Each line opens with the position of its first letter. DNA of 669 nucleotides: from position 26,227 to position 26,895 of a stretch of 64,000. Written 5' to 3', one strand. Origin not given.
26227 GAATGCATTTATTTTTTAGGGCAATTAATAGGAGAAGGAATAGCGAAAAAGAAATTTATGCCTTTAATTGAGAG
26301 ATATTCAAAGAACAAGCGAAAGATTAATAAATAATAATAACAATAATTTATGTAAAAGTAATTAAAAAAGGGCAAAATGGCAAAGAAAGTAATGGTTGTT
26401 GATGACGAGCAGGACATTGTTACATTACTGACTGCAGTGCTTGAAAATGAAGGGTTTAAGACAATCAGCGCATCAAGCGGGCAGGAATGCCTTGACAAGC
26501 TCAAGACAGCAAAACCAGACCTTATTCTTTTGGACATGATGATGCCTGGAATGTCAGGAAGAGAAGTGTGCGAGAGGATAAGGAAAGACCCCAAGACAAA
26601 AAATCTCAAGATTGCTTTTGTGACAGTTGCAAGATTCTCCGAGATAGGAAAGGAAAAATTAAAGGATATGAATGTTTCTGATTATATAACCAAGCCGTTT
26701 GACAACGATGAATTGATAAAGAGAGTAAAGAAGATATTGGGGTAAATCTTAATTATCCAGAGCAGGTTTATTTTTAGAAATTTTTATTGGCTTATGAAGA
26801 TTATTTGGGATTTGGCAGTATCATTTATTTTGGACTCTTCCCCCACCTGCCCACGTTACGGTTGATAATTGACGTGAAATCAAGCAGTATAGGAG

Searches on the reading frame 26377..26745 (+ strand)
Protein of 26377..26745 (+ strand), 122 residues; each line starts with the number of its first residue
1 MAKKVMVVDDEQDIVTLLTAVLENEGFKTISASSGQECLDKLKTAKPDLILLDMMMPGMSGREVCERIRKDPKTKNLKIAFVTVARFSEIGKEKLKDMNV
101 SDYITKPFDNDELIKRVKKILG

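Call 14: search_protein_families(library=pfam, proteins=[window:26377-26745:+], max_evalue=0.01)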
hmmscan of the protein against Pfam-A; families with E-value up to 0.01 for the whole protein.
window:26377-26745:+ (122 aa): 3 families
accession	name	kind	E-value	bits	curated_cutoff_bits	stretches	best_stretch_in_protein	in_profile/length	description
PF00072.30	Response_reg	-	5.7e-29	101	30.2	1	5-118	1-111/111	Response regulator receiver domain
PF23198.2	PDE8A_N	-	0.0066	16.8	29.6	1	5-89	13-98/147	PDE8A-like, N-terminal domain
PF20161.5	VpsR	-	0.007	16.5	23.7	1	16-117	21-120/121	VpsR domain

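Call 72: find_encoding_contigs(protein=window:26377-26745:+, flank=10000, max_places=10)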
Protein window:26377-26745:+ (122 aa): no gene with exactly this product is on record in the collection.
